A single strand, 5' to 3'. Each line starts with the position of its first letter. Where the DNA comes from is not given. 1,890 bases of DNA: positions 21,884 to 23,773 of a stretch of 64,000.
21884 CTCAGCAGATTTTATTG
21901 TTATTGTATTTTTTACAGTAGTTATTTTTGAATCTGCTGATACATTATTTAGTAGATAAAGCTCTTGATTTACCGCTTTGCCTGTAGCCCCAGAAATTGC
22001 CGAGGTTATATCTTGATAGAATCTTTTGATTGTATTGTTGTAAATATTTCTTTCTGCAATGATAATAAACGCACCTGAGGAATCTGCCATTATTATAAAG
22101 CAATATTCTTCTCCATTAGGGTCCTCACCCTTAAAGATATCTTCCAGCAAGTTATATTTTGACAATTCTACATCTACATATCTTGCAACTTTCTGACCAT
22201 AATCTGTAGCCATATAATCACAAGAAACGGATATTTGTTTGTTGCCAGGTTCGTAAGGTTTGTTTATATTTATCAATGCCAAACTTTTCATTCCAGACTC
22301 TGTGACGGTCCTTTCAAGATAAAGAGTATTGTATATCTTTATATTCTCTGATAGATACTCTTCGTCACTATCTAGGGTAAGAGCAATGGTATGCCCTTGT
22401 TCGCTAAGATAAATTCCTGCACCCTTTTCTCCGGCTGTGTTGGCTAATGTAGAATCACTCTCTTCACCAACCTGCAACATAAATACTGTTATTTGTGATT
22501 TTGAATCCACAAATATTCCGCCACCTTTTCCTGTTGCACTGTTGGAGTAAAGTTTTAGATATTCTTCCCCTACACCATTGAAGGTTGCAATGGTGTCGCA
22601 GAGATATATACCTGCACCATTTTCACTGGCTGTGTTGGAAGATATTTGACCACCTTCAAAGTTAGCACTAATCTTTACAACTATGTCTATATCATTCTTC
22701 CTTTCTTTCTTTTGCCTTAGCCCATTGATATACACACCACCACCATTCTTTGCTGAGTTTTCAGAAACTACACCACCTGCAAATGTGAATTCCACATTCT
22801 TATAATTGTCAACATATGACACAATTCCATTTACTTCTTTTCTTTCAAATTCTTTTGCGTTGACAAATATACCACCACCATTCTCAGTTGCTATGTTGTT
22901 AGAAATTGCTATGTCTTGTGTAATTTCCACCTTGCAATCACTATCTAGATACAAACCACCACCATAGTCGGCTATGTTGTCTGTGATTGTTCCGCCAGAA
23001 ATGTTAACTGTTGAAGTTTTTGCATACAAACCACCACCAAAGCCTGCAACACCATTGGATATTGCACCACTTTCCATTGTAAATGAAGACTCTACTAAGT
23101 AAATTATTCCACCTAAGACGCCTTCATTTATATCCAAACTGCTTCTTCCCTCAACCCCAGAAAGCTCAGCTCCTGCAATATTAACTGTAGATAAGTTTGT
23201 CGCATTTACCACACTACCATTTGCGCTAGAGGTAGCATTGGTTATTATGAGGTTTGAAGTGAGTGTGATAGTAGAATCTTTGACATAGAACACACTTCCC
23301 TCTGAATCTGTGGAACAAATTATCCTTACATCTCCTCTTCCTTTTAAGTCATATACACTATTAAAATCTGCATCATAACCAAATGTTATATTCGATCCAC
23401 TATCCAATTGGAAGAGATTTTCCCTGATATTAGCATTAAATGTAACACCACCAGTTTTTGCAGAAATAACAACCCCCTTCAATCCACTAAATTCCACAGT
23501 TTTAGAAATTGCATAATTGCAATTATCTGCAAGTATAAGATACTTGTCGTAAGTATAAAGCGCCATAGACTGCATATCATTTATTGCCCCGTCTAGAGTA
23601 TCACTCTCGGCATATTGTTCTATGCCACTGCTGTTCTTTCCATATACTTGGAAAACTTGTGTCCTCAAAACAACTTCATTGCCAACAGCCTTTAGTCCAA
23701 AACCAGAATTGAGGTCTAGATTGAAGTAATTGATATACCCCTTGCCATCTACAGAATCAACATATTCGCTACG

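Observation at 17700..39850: Seven-fold 'cap + PMP beta-helix + tail' modular architecture with a clear polarity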

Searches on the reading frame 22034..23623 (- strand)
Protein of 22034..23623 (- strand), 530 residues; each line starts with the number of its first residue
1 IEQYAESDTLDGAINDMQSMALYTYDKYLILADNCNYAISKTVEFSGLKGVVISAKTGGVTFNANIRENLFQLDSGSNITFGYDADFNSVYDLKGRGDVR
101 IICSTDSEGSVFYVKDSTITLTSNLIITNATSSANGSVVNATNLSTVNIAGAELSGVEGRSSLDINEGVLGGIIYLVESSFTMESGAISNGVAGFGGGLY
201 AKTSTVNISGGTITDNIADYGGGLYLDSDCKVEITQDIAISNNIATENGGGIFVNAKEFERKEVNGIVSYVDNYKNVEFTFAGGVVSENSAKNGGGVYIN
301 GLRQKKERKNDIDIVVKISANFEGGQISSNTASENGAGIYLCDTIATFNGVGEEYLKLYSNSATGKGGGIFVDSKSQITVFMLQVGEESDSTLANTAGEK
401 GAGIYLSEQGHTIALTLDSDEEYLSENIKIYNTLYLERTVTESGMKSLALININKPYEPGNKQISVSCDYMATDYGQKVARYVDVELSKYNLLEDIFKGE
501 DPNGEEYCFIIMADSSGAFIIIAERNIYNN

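Call 7: search_protein_families(library=pfam, proteins=[window:22034-23623:-], max_evalue=0.01)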
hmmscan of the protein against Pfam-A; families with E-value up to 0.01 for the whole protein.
window:22034-23623:- (530 aa): 1 family
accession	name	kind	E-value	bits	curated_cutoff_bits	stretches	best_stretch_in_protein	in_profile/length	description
PF02415.23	Chlam_PMP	-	2.1e-05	24.8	20.6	0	237-254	1-18/19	Chlamydia polymorphic membrane protein (Chlamydia_PMP) repeat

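Call 22: search_protein_families(library=ncbifam, proteins=[window:22049-23623:-], max_evalue=1)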
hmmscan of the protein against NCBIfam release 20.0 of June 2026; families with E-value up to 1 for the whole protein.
window:22049-23623:- (525 aa): 2 families
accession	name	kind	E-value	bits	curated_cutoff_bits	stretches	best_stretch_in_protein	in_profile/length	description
TIGR01376.1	POMP_repeat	repeat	0.0006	19.5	15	2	236-255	3-22/28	polymorphic outer membrane protein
TIGR03804.1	para_beta_helix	repeat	0.00061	19.4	19.45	2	327-344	12-29/44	parallel beta-helix repeat protein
